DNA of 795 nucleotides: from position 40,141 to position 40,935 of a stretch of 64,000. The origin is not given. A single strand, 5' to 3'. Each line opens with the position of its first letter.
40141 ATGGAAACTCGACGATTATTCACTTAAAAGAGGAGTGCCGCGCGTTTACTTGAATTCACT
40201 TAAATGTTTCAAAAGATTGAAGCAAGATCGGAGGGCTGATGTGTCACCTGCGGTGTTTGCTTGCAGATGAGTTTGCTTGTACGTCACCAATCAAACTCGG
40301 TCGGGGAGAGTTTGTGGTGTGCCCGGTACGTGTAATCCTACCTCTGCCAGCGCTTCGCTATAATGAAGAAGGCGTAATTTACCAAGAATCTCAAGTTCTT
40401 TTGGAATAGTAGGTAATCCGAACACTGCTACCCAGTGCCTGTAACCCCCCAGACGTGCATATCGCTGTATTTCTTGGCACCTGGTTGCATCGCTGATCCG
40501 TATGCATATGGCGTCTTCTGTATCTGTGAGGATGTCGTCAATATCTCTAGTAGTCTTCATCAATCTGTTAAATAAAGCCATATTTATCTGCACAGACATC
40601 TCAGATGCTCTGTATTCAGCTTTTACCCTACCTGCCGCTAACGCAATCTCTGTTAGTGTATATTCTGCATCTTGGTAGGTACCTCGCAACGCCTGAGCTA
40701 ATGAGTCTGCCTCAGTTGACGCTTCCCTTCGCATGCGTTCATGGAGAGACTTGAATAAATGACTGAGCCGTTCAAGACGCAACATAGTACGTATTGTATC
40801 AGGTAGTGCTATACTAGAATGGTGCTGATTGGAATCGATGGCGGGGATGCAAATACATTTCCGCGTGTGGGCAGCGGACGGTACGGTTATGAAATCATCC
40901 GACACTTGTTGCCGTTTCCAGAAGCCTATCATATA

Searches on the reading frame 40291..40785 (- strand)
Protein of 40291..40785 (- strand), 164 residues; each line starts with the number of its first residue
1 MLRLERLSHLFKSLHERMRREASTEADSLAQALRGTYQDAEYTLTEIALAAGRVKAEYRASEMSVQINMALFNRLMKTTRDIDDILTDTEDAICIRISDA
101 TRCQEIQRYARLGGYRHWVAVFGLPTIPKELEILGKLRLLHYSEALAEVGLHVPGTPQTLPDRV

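Call 4: search_protein_families(library=pfam, proteins=[window:40291-40785:-], max_evalue=1)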
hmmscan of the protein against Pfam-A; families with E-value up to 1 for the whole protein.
window:40291-40785:- (164 aa): 1 family
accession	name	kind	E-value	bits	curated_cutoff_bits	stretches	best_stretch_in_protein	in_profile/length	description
PF09177.16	STX6_10_61_N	-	0.026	15.5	29.4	1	4-56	14-69/99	Syntaxin 6/10/61, N-terminal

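Call 5: search_protein_families(library=ncbifam, proteins=[window:40291-40785:-], max_evalue=1)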
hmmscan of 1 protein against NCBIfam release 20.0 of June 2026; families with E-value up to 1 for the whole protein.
window:40291-40785:- (164 aa): 1 family
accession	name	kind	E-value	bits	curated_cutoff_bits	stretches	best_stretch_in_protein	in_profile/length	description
NF041416.1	halo_CC_star_2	equivalog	0.094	13.2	140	1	21-99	26-102/113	halo-CC-star protein HcsL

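Call 6: search_protein_families(library=padloc, proteins=[window:40291-40785:-], max_evalue=1)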
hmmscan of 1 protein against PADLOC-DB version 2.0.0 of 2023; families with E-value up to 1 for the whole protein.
window:40291-40785:- (164 aa): 1 family
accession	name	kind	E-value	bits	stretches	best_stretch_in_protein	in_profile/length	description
PDLC03516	REase_II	-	0.0095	13.4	1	27-111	150-235/266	Type II restriction enzyme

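Call 7: find_homologous_proteins(query=window:40291-40785:-, max_evalue=0.001)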
Query window:40291-40785:- (164 aa): 2 proteins with E <= 0.001 among 93 candidates.
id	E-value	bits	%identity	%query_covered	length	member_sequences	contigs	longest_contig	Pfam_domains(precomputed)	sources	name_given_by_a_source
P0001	2.7e-101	354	100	100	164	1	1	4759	-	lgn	-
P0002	1.3e-42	163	49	100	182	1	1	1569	-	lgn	-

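Call 9: find_encoding_contigs(protein=P0002, flank=10000)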
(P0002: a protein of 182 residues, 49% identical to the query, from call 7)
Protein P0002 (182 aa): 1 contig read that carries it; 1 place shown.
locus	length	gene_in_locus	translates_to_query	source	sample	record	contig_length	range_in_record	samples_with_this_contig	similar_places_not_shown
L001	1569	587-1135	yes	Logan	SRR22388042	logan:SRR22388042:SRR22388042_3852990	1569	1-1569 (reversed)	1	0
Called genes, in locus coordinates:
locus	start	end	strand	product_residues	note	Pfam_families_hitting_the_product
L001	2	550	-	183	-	?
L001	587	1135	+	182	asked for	-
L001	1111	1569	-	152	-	?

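Call 10: find_encoding_contigs(protein=P0001, flank=10000)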
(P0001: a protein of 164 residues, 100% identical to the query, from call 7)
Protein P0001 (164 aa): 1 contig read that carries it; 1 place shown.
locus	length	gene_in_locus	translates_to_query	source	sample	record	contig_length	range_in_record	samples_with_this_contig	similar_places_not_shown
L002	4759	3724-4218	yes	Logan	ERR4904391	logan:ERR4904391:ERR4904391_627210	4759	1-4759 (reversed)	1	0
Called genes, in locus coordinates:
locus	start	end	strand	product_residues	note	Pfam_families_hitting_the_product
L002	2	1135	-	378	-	?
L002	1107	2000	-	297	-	PF00535:Glycos_transf_2, PF10111:Glyco_tranf_2_2 (faint), PF13641:Glyco_tranf_2_3, PF13632:Glyco_trans_2_3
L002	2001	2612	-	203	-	PF25087:GMPPB_C (faint), PF00132:Hexapep, PF14602:Hexapep_2 (weak)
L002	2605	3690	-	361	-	PF13439:Glyco_transf_4, PF20706:GT4-conflict, PF00534:Glycos_transf_1, PF13692:Glyco_trans_1_4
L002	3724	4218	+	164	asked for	-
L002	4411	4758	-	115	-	?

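Call 20: find_related_loci(query=A1, collection=genome_contigs, flank=10000)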
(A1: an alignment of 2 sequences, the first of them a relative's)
Query A1 (164 aa) in genome_contigs; peptide patterns used: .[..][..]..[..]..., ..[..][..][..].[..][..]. (x = any residue, [..] = any of these).
22 stretches matched a pattern, but none encodes a relative of the query by tblastn (E <= 1e-3).

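Call 25: predict_structure(alignment_id=A1)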
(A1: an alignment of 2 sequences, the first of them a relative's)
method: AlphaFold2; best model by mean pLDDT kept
length: 164 residues; sequences in the alignment: 2
mean_pLDDT: 53.7   pTM: 0.45
mean pLDDT of the five models: 53.7, 47.0, 44.7, 43.8, 40.3
residues with pLDDT >= 90: 0; 70-90: 1; 50-70: 111; < 50: 52
segments of 3 or more residues with pLDDT < 50: 46-69, 117-119, 121-123, 148-164
pLDDT, mean of each block of 10 residues (from residue 1): 53 60 56 56 50 45 47 57 65 65 62 52 54 58 51 38 33
secondary structure, 60 per line:
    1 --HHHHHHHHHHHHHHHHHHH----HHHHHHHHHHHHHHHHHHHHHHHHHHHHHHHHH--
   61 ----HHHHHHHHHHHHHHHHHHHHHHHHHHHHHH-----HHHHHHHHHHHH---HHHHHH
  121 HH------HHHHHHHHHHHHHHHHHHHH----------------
elements in order: H3-21 H26-58 H65-94 H100-111 H115-122 H129-148

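Call 27: search_protein_representatives(alignment_id=A1)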
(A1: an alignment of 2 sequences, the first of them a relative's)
Query: 2 sequences, 182 profile positions. Proteins with E-value up to 0.001 (for the whole library): 3; up to 1e-10: 2; up to 1e-30: 2. The best 3 are listed.
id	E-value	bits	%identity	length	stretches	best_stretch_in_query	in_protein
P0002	3.9e-109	378.8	-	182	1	1-182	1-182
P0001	4.7e-90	316.6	-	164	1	1-177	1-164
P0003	5.8e-06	42.5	-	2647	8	103-173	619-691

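Call 36: search_solved_structures(query=A1, max_evalue=10, show_alignments=2)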
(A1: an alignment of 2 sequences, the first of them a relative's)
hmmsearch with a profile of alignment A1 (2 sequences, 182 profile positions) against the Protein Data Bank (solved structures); distinct sequences matched with E-value up to 10: 1.
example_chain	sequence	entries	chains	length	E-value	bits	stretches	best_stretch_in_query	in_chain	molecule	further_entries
8tvl_A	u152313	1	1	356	1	12.4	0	42-77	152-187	Plasminogen-binding group A streptococcal M-like protein PAM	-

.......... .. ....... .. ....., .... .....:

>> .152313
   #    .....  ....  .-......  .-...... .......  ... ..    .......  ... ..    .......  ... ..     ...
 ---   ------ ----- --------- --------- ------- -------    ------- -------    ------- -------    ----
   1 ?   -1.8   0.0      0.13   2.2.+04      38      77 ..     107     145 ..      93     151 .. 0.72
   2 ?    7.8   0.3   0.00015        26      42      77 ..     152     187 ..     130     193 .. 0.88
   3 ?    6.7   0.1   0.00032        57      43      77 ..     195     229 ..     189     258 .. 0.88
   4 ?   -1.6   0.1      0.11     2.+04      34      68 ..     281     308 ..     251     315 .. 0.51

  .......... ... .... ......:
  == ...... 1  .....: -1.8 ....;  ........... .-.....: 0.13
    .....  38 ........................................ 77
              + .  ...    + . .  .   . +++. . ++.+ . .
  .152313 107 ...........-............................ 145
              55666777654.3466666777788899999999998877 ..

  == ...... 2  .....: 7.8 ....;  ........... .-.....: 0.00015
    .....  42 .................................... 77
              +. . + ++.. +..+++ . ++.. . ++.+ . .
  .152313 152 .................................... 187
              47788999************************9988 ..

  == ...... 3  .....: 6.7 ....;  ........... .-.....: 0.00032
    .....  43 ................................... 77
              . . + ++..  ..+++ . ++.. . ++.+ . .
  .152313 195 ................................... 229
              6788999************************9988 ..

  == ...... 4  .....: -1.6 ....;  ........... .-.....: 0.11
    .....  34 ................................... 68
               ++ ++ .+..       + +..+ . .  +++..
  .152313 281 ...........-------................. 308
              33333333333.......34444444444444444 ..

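Call 37: search_protein_families(library=phrogs, proteins=[P0001, P0002], max_evalue=1)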
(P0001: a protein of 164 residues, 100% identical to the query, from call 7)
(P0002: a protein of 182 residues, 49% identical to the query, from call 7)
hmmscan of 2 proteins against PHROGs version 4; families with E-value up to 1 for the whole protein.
P0001 (164 aa): 0 families

P0002 (182 aa): 0 families

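Call 41: find_related_loci(query=A1, collection=viral_contigs, flank=5000)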
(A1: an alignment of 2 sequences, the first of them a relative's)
Query A1 (164 aa) in viral_contigs; peptide patterns used: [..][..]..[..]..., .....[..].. (x = any residue, [..] = any of these).
11 stretches matched a pattern, but none encodes a relative of the query by tblastn (E <= 1e-3).

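Call 68: fold_search(model_id=the predicted structure, library=pdb)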
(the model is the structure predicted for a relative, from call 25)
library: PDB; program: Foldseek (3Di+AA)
matches with E <= 10: 276; with E <= 0.001: 0
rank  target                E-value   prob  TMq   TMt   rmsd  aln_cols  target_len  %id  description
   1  7xsj_B                3.9e-02  0.91  0.33  0.26  12.1       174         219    8  The structure of the Mint1/Munc18-1/syntaxin-1 complex (released 2022-11-16)
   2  4jeu_B                1.3e-01  0.66  0.32  0.24  11.5       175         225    9  Crystal Structure of Munc18a and Syntaxin1 with native N-terminus complex (released 2013-07-17)
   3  3c98_B                1.9e-01  0.51  0.30  0.22  15.3       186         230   12  Revised structure of the munc18a-syntaxin1 complex (released 2008-03-25)
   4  5ecf_A                4.1e-01  0.54  0.35  0.37  13.5       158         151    9  Ligand binding domain 1 of Penicillium marneffei MP1 protein complexed with arachidonic acids (released 2016-10-19)
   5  5ecf_E                5.1e-01  0.57  0.38  0.41  13.4       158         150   11  Ligand binding domain 1 of Penicillium marneffei MP1 protein complexed with arachidonic acids (released 2016-10-19)
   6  5ecf_C                5.3e-01  0.63  0.39  0.42  13.3       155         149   11  Ligand binding domain 1 of Penicillium marneffei MP1 protein complexed with arachidonic acids (released 2016-10-19)
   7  5by9_B                5.9e-01  0.47  0.38  0.29  13.4       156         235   15  The crystal structure of polyglycilated 14-3-3 protein from Giardia intestinalis (released 2016-04-27)
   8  5ecf_J                6.2e-01  0.57  0.36  0.43  13.4       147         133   10  Ligand binding domain 1 of Penicillium marneffei MP1 protein complexed with arachidonic acids (released 2016-10-19)
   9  5e7x                  6.6e-01  0.57  0.39  0.41  13.4       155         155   11  Ligand binding domain 1 of Penicillium marneffei MP1 protein in complex with palmitic acid (released 2016-10-19)
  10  5ecf_B                6.6e-01  0.41  0.35  0.38  13.5       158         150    9  Ligand binding domain 1 of Penicillium marneffei MP1 protein complexed with arachidonic acids (released 2016-10-19)
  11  8e0m_F                6.9e-01  0.23  0.28  0.28  16.7       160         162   16  Homotrimeric variant of tcTRP9, BGL15 (released 2023-04-12)
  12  8e12_B                7.7e-01  0.23  0.27  0.28  16.6       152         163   16  Homotrimeric variant of tcTRP9, BGL14 (released 2023-04-12)
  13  4f7r_C                7.7e-01  0.16  0.25  0.20  14.9       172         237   11  Crystal structure of 14-3-3 protein from Giardia intestinalis (released 2013-05-22)
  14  6hep_C                7.7e-01  0.14  0.22  0.18  14.6       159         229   11  Crystal structure of human 14-3-3 beta in complex with CFTR R-domain peptide pS753-pS768 (released 2018-10-24)
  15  8sba                  8.1e-01  0.23  0.31  0.06  18.4       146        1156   14  CryoEM structure of P-Glycoprotein in inward facing 2 state under continuous turnover conditions with vinblastine (released 2025-04-23)
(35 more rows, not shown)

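Call 73: predict_structure(alignment_id=A6)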
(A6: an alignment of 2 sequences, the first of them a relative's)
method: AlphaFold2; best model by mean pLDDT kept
length: 182 residues; sequences in the alignment: 2
mean_pLDDT: 47.2   pTM: 0.34
mean pLDDT of the five models: 47.2, 46.5, 45.4, 42.8, 40.2
residues with pLDDT >= 90: 0; 70-90: 0; 50-70: 81; < 50: 101
segments of 3 or more residues with pLDDT < 50: 1-36, 38-41, 124-147, 154-182
pLDDT, mean of each block of 10 residues (from residue 1): 28 32 42 46 54 56 59 57 52 55 56 58 47 44 49 44 37 35 32
secondary structure, 60 per line:
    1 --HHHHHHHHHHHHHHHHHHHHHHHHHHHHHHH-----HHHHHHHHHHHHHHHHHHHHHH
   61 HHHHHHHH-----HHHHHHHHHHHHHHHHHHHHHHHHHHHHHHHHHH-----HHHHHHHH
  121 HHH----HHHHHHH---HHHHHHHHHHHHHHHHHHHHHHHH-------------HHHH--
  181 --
elements in order: H3-33 H39-68 H74-107 H113-123 H128-134 H138-161 H175-178

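Call 81: search_protein_families(library=pfam, proteins=[P0001, P0002], max_evalue=10)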
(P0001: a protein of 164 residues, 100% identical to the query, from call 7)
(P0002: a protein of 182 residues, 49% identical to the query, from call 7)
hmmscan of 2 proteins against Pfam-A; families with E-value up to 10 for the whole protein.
P0001 (164 aa): 1 family
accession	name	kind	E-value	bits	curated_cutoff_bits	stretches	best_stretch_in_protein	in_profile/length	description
PF09177.16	STX6_10_61_N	-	0.026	15.5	29.4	1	4-56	14-69/99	Syntaxin 6/10/61, N-terminal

P0002 (182 aa): 1 family
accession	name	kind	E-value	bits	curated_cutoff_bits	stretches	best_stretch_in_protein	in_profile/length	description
PF07746.16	LigA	-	0.1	13.2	25.3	1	106-148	30-72/87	Aromatic-ring-opening dioxygenase LigAB, LigA subunit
